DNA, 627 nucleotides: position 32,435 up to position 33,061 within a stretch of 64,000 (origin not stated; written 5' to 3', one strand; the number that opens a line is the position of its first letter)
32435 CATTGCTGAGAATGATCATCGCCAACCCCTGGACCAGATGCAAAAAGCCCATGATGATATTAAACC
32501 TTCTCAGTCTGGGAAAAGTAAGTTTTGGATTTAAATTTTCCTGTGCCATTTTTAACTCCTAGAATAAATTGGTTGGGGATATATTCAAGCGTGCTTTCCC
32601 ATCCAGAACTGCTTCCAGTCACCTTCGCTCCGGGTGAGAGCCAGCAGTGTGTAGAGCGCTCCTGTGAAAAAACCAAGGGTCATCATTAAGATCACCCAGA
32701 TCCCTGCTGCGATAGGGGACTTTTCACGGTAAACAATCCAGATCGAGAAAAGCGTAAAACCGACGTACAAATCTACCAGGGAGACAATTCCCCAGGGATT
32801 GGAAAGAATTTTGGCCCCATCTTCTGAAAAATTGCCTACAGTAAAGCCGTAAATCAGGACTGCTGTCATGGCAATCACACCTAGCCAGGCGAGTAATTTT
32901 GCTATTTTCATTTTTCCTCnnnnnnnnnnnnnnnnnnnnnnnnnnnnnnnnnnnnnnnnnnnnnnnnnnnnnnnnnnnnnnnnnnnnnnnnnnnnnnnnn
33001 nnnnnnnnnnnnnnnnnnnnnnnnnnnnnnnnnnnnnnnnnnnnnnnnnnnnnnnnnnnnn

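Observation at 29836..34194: Heliorhodopsin embedded in a seven-gene same-strand cluster with DegV, three small membrane proteins and MscS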

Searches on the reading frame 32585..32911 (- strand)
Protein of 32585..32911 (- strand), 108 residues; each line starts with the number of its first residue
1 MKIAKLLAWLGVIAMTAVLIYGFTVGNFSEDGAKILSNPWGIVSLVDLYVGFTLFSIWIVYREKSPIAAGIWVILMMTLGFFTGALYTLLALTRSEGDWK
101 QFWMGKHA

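Call 3: search_protein_families(library=pfam, proteins=[window:32585-32911:-], max_evalue=0.01)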
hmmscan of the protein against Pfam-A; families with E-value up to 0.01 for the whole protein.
window:32585-32911:- (108 aa): 1 family
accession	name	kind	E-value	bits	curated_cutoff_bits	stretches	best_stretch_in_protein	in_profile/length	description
PF07343.16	DUF1475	-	1.8e-08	34.9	22.3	1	14-90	15-94/236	Protein of unknown function (DUF1475)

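Call 26: search_protein_families(library=ncbifam, proteins=[window:32585-32911:-], max_evalue=0.01)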
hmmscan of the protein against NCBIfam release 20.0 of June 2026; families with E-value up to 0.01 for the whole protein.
window:32585-32911:- (108 aa): 0 families

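Call 40: find_homologous_proteins(query=A1, max_evalue=0.001)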
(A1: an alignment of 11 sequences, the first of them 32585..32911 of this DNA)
Query A1 (11 sequences) (108 aa, profile of the alignment): 6638 proteins with E <= 0.001 among 8000 candidates; the best 120 are listed.
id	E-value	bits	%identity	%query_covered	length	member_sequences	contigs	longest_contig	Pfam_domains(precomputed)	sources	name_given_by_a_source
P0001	4.2e-56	206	64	100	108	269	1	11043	PF07343.16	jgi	jgi:hypothetical protein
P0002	4.6e-56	205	70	100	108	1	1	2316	PF07343.16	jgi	jgi:hypothetical protein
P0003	5.0e-56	205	71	100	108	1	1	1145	PF07343.16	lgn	-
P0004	5.3e-56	205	71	100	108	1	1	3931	PF07343.16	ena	-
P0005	5.6e-56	205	69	100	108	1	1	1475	PF07343.16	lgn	-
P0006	6.0e-56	205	65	100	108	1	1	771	-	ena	-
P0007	6.1e-56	205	69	100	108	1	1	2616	PF07343.16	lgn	-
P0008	6.8e-56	205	69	100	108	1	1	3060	PF07343.16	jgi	jgi:hypothetical protein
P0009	7.0e-56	205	69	100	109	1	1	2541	PF07343.16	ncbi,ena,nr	ncbi:MAG TPA: DUF1475 family protein [Anaerolineales bacterium]|nr:DUF1475 family protein [Anaerolin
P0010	7.1e-56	205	67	100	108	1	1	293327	PF07343.16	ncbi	ncbi:MAG: DUF1475 family protein [Anaerolineales bacterium]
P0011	8.4e-56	205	63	100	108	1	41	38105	PF07343.16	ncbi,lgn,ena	-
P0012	8.6e-56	205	69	100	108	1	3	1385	PF07343.16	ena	-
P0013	8.9e-56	205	66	100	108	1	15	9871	PF07343.16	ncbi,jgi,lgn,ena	-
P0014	9.2e-56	205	65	100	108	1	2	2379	PF07343.16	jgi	jgi:hypothetical protein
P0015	1.0e-55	204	63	100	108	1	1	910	PF07343.16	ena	-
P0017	1.0e-55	204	69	100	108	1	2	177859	PF07343.16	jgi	jgi:hypothetical protein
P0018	1.1e-55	204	68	100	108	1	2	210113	PF07343.16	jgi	jgi:hypothetical protein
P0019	1.1e-55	204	63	100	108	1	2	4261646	PF07343.16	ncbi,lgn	-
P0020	1.1e-55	204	72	99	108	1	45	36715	PF07343.16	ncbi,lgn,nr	ncbi:MAG: DUF1475 domain-containing protein [Anaerolineales bacterium]|nr:DUF1475 domain-containing 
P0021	1.1e-55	204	70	100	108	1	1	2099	PF07343.16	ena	-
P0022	1.1e-55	204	65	100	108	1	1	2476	PF07343.16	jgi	jgi:hypothetical protein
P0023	1.2e-55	204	70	100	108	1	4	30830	PF07343.16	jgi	jgi:hypothetical protein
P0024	1.2e-55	204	64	100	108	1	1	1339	PF07343.16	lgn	-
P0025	1.2e-55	204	64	100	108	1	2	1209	PF07343.16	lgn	-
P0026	1.2e-55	204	65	100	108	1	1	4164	PF07343.16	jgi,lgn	-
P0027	1.2e-55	204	69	100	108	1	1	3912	PF07343.16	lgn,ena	-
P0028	1.3e-55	204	62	100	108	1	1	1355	PF07343.16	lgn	-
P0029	1.3e-55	204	66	100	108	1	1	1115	PF07343.16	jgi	jgi:hypothetical protein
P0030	1.3e-55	204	63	100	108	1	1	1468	PF07343.16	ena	-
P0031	1.3e-55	204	63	100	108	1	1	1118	PF07343.16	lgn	-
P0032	1.3e-55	204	68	100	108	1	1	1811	PF07343.16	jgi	jgi:hypothetical protein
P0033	1.3e-55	204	71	100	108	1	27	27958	PF07343.16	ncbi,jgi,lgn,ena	-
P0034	1.3e-55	204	70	100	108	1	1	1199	PF07343.16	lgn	-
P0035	1.4e-55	204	64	100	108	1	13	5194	PF07343.16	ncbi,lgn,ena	-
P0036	1.4e-55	204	65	100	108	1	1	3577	PF07343.16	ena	-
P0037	1.4e-55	204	65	99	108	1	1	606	PF07343.16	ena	-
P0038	1.4e-55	204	69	100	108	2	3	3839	PF07343.16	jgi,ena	-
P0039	1.5e-55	204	68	100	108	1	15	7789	PF07343.16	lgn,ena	-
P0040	1.5e-55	204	65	100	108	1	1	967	PF07343.16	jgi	jgi:hypothetical protein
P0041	1.5e-55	204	62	100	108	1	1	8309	PF07343.16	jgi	-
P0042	1.6e-55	204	69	100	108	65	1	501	PF07343.16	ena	-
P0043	1.6e-55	204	64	100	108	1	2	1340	PF07343.16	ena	-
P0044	1.6e-55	204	68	100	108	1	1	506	PF07343.16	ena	-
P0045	1.6e-55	204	67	100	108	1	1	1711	PF07343.16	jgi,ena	-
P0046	1.7e-55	204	63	100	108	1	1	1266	PF07343.16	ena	-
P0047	1.7e-55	204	69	100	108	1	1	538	PF07343.16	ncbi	-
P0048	1.8e-55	204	69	100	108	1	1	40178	PF07343.16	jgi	jgi:hypothetical protein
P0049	1.8e-55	204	70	100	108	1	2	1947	PF07343.16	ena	-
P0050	1.9e-55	204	67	100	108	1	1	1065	PF07343.16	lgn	-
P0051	1.9e-55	204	62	100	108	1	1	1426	PF07343.16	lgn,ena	-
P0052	1.9e-55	204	71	100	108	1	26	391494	PF07343.16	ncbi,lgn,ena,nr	ncbi:MAG: DUF1475 family protein [Anaerolineales bacterium]|nr:DUF1475 family protein [Anaerolineale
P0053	2.0e-55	203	64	100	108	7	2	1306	PF07343.16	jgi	jgi:hypothetical protein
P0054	2.0e-55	203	66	100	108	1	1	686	PF07343.16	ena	-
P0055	2.0e-55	203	69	100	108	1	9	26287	PF07343.16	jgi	jgi:hypothetical protein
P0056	2.0e-55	203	63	100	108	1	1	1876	PF07343.16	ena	-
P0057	2.1e-55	203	63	100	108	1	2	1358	PF07343.16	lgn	-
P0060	2.1e-55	203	70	100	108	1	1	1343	PF07343.16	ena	-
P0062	2.2e-55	203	70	100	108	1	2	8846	PF07343.16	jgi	jgi:hypothetical protein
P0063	2.2e-55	203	68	100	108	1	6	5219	PF07343.16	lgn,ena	-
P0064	2.3e-55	203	69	100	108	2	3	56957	PF07343.16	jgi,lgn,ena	jgi:hypothetical protein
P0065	2.3e-55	203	66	100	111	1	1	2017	PF07343.16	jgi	jgi:hypothetical protein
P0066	2.5e-55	203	69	99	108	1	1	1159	PF07343.16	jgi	jgi:hypothetical protein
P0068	2.6e-55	203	62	100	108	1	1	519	PF07343.16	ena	-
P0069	2.6e-55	203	62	100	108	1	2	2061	PF07343.16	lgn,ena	-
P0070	2.6e-55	203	62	100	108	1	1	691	PF07343.16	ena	-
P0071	2.8e-55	203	68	100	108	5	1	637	PF07343.16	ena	-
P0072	2.8e-55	203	69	100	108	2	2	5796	PF07343.16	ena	-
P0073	2.8e-55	203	65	100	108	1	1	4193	PF07343.16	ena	-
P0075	2.8e-55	203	66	100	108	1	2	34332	PF07343.16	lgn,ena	-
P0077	3.1e-55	203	70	100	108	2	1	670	PF07343.16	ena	-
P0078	3.1e-55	203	69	100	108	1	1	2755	PF07343.16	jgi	jgi:hypothetical protein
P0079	3.1e-55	203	69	100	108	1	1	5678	PF07343.16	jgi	jgi:hypothetical protein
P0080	3.2e-55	203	70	100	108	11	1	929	PF07343.16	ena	-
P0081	3.3e-55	203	68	100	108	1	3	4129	PF07343.16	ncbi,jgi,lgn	-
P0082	3.3e-55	203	69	100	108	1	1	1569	PF07343.16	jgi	-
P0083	3.3e-55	203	69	100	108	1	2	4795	PF07343.16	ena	-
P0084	3.3e-55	203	69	100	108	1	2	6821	PF07343.16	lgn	-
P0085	3.5e-55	203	69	100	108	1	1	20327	PF07343.16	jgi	jgi:hypothetical protein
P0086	3.6e-55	203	70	100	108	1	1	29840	PF07343.16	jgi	jgi:hypothetical protein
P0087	3.6e-55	203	67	100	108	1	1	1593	PF07343.16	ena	-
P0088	3.7e-55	203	64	100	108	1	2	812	PF07343.16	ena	-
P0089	3.7e-55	203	66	100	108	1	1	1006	PF07343.16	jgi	jgi:hypothetical protein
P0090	3.7e-55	203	62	100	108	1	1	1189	PF07343.16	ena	-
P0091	3.8e-55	203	65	99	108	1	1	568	PF07343.16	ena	-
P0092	4.0e-55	202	69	100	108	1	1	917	PF07343.16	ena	-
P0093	4.1e-55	202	63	100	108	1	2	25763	PF07343.16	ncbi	-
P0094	4.2e-55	202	63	100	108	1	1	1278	PF07343.16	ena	-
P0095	4.2e-55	202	67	100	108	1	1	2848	PF07343.16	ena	-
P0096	4.3e-55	202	67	100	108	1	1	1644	PF07343.16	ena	-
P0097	4.3e-55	202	64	100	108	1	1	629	PF07343.16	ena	-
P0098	4.8e-55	202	66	100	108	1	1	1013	PF07343.16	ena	-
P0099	4.8e-55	202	68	100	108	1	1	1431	PF07343.16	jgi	jgi:hypothetical protein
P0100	4.9e-55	202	70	100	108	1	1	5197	PF07343.16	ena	-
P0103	5.1e-55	202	64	100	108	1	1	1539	PF07343.16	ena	-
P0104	5.2e-55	202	65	100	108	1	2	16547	PF07343.16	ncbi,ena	-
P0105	5.3e-55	202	66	100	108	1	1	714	PF07343.16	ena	-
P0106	5.4e-55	202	63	100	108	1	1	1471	PF07343.16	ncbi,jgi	jgi:hypothetical protein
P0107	5.4e-55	202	65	100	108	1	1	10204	PF07343.16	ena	-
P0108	5.5e-55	202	66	100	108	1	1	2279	PF07343.16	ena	-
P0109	5.5e-55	202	68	100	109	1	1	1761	PF07343.16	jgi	jgi:hypothetical protein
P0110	5.6e-55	202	68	100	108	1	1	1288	PF07343.16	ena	-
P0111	5.7e-55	202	69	100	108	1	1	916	PF07343.16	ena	-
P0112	5.7e-55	202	66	100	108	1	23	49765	PF07343.16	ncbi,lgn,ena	-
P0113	5.7e-55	202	70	100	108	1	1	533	PF07343.16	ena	-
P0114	5.7e-55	202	67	100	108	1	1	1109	PF07343.16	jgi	-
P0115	5.9e-55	202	64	100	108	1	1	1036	PF07343.16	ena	-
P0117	6.2e-55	202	70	100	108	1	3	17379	PF07343.16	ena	-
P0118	6.2e-55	202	67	100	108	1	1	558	PF07343.16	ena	-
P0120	6.3e-55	202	68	100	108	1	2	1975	PF07343.16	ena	-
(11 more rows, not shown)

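Call 41: find_encoding_contigs(protein=P0019, flank=8000, max_places=2)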
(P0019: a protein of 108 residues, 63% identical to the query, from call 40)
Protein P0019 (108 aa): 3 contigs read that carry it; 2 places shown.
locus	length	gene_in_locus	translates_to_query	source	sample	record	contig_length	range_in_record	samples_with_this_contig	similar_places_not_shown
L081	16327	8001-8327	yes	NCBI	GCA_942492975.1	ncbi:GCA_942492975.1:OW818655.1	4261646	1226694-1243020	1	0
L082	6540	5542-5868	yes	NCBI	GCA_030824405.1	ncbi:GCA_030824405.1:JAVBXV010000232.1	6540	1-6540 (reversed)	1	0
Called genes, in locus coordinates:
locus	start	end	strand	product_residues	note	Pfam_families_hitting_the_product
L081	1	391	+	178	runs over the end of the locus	PF04978:MST (weak), PF12867:DinB_2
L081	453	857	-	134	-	PF00903:Glyoxalase, PF13468:Glyoxalase_3 (weak), PF13669:Glyoxalase_4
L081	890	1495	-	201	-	PF00657:Lipase_GDSL, PF13472:Lipase_GDSL_2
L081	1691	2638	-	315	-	PF00494:SQS_PSY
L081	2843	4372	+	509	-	PF00070:Pyr_redox (faint), PF00890:FAD_binding_2 (faint), PF01266:DAO, PF01593:Amino_oxidase, PF07992:Pyr_redox_2 (faint), PF12831:FAD_oxidored (faint), PF13450:NAD_binding_8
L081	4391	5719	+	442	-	PF00376:MerR, PF13411:MerR_1, PF02607:B12-binding_2, PF02310:B12-binding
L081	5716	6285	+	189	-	PF10069:DICT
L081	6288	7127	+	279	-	PF02645:DegV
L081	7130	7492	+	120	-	PF06966:DUF1295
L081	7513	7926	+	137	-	PF02544:Steroid_dh (weak), PF06966:DUF1295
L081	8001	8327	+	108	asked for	PF07343:DUF1475 (weak)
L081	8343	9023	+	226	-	PF11361:DUF3159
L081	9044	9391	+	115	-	PF14248:DUF4345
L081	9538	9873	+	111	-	PF00578:AhpC-TSA, PF08534:Redoxin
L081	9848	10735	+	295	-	PF23441:SDR (weak), PF00106:adh_short, PF08659:KR (weak), PF13561:adh_short_C2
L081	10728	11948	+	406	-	PF05977:MFS_3 (faint), PF07690:MFS_1, PF12832:MFS_1_like, PF13347:MFS_2 (weak), PF00083:Sugar_tr, PF06609:TRI12 (weak), PF07690:MFS_1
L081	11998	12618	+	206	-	-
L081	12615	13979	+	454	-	PF00875:DNA_photolyase, PF03441:FAD_binding_7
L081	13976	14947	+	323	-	PF02230:Abhydrolase_2 (faint), PF00561:Abhydrolase_1, PF12146:Hydrolase_4, PF12697:Abhydrolase_6, PF00326:Peptidase_S9 (faint), PF03096:Ndr, PF06821:Ser_hydrolase (faint)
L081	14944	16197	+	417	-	PF00067:p450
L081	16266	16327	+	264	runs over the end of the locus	-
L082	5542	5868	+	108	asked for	PF07343:DUF1475 (weak)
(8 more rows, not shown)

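Call 42: find_encoding_contigs(protein=P0010, flank=8000, max_places=2)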
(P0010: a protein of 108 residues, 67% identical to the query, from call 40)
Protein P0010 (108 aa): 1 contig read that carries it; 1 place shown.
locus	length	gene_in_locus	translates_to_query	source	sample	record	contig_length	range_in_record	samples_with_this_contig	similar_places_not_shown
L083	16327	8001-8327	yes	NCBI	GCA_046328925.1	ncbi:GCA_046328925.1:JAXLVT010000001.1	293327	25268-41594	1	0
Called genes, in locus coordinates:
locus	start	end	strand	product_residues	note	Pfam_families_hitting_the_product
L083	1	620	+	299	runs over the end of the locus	PF02899:Phage_int_SAM_1, PF13495:Phage_int_SAM_4 (weak), PF00589:Phage_integrase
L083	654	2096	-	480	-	PF01171:ATP_bind_3, PF11734:TilS_C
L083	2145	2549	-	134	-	PF00903:Glyoxalase, PF13669:Glyoxalase_4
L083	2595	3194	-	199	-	PF00657:Lipase_GDSL (weak), PF13472:Lipase_GDSL_2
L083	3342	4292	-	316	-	PF00494:SQS_PSY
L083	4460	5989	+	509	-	PF00070:Pyr_redox (faint), PF00890:FAD_binding_2 (faint), PF01266:DAO, PF01593:Amino_oxidase, PF03486:HI0933_like (faint), PF07992:Pyr_redox_2 (weak), PF12831:FAD_oxidored (faint), PF13450:NAD_binding_8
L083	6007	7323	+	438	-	PF00376:MerR, PF13411:MerR_1, PF02607:B12-binding_2, PF02310:B12-binding (weak)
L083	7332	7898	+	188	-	PF10069:DICT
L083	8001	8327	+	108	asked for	PF07343:DUF1475 (weak)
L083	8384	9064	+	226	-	PF11361:DUF3159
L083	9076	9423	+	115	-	PF14248:DUF4345 (weak)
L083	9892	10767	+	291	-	PF00106:adh_short, PF13561:adh_short_C2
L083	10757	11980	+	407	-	PF07690:MFS_1, PF12832:MFS_1_like, PF13347:MFS_2, PF00083:Sugar_tr, PF05977:MFS_3 (weak), PF07690:MFS_1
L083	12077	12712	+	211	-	-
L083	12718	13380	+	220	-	-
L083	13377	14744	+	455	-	PF00875:DNA_photolyase, PF03441:FAD_binding_7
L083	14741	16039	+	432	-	PF00067:p450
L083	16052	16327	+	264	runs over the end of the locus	-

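Call 43: find_encoding_contigs(protein=P0018, flank=8000, max_places=2)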
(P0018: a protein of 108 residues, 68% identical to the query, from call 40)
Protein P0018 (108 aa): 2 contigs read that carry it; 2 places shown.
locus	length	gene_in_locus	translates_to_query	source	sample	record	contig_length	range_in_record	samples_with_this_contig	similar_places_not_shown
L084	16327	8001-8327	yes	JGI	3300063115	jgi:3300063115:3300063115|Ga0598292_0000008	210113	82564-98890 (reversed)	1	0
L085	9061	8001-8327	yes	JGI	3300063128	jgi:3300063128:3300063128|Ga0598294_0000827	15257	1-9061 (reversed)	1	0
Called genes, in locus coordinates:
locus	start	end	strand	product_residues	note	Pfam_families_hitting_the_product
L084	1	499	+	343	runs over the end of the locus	PF16912:Glu_dehyd_C (weak), PF00107:ADH_zinc_N (weak)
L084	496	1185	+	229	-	PF04029:2-ph_phosp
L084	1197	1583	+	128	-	PF01242:PTPS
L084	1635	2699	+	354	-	PF13439:Glyco_transf_4 (faint), PF20706:GT4-conflict (weak), PF00534:Glycos_transf_1, PF13692:Glyco_trans_1_4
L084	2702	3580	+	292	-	-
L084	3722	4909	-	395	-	PF00155:Aminotran_1_2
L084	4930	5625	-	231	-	PF00657:Lipase_GDSL, PF13472:Lipase_GDSL_2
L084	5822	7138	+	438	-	PF00376:MerR, PF13411:MerR_1, PF02607:B12-binding_2, PF02310:B12-binding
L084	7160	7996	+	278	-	PF02645:DegV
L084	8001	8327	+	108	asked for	PF07343:DUF1475 (weak)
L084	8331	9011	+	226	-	PF11361:DUF3159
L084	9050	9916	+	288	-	PF06966:DUF1295, PF02544:Steroid_dh (weak), PF04140:ICMT (faint)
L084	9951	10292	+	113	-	PF14248:DUF4345, PF14087:DUF4267 (weak)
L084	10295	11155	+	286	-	PF00106:adh_short, PF23441:SDR (faint), PF13561:adh_short_C2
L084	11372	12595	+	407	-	PF07690:MFS_1, PF12832:MFS_1_like, PF13347:MFS_2 (weak), PF00083:Sugar_tr, PF05977:MFS_3, PF07690:MFS_1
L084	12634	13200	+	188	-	PF11667:DUF3267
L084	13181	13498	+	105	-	-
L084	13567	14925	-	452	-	PF01554:MatE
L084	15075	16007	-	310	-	PF00535:Glycos_transf_2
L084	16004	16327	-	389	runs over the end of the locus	PF01594:AI-2E_transport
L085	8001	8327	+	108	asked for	PF07343:DUF1475 (weak)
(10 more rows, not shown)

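Call 44: find_encoding_contigs(protein=P0052, flank=8000, max_places=1)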
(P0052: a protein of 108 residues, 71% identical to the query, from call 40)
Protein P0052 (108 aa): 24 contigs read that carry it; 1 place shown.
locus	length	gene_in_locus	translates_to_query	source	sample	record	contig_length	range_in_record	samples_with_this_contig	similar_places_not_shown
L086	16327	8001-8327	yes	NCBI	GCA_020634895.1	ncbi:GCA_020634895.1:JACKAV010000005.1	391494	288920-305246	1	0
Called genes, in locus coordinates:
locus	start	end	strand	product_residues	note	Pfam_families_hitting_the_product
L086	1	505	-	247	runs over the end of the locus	PF12146:Hydrolase_4 (faint), PF12695:Abhydrolase_5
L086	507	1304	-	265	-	-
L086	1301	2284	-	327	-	PF00106:adh_short, PF08659:KR, PF13561:adh_short_C2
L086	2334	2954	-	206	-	PF01073:3Beta_HSD (weak), PF01370:Epimerase, PF05368:NmrA, PF13460:NAD_binding_10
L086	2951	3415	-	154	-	PF12802:MarR_2, PF01047:MarR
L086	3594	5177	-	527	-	-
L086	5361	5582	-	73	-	-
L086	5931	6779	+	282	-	PF02645:DegV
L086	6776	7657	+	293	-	PF06966:DUF1295, PF02544:Steroid_dh, PF04140:ICMT (weak)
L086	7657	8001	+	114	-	PF14248:DUF4345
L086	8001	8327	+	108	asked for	PF07343:DUF1475 (weak)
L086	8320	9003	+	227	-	PF11361:DUF3159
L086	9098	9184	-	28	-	PF13335:Mg_chelatase_C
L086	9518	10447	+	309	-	PF00126:HTH_1, PF03466:LysR_substrate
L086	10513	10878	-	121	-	PF02635:DsrE (weak), PF13686:DrsE_2 (faint)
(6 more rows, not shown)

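Call 45: find_encoding_contigs(protein=P0017, flank=8000, max_places=1)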
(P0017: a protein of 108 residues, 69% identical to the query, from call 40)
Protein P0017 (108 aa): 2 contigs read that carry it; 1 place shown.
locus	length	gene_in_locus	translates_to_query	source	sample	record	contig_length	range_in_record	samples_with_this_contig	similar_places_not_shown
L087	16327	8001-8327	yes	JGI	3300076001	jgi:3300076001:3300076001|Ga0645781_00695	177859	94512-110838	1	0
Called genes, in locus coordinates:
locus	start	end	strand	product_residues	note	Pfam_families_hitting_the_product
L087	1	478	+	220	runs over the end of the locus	PF00072:Response_reg, PF00196:GerE, PF08281:Sigma70_r4_2 (weak)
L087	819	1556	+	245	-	-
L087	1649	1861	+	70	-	-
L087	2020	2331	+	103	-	PF03992:ABM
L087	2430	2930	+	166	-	PF05163:DinB, PF12867:DinB_2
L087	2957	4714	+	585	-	PF14104:DUF4277 (faint), PF01609:DDE_Tnp_1 (faint)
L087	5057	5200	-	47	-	-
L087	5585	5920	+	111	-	PF05973:Gp49 (weak)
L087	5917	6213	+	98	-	PF21716:dnstrm_HI1420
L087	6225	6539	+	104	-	PF01381:HTH_3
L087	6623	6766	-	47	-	-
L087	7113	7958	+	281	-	PF02645:DegV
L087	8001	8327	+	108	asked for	PF07343:DUF1475 (weak)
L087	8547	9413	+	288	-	PF06966:DUF1295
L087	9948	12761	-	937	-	PF11028:TMEM260_N, PF13231:PMT_2, PF02366:PMT (weak)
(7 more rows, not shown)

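Call 46: find_encoding_contigs(protein=P0064, flank=8000, max_places=1)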
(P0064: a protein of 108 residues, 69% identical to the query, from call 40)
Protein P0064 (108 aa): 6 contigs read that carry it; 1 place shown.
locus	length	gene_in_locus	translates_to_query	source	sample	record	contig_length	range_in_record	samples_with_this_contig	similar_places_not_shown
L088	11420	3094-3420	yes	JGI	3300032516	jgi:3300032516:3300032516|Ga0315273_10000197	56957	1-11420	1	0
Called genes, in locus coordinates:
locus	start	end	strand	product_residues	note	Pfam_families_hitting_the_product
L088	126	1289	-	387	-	PF00155:Aminotran_1_2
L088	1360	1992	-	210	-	PF00657:Lipase_GDSL, PF13472:Lipase_GDSL_2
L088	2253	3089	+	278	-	PF02645:DegV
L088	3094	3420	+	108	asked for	PF07343:DUF1475 (weak)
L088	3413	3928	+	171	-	PF11361:DUF3159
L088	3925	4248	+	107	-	-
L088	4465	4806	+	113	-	PF14248:DUF4345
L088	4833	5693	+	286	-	PF00106:adh_short, PF08659:KR (weak), PF13561:adh_short_C2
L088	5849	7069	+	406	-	PF07690:MFS_1, PF12832:MFS_1_like, PF13347:MFS_2 (weak), PF00083:Sugar_tr, PF05977:MFS_3 (weak), PF07690:MFS_1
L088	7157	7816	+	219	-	-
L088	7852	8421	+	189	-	PF11667:DUF3267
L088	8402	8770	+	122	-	PF01243:PNPOx_N (weak)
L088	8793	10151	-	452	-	PF01554:MatE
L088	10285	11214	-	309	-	PF00294:PfkB, PF08543:Phos_pyr_kin (weak)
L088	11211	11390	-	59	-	-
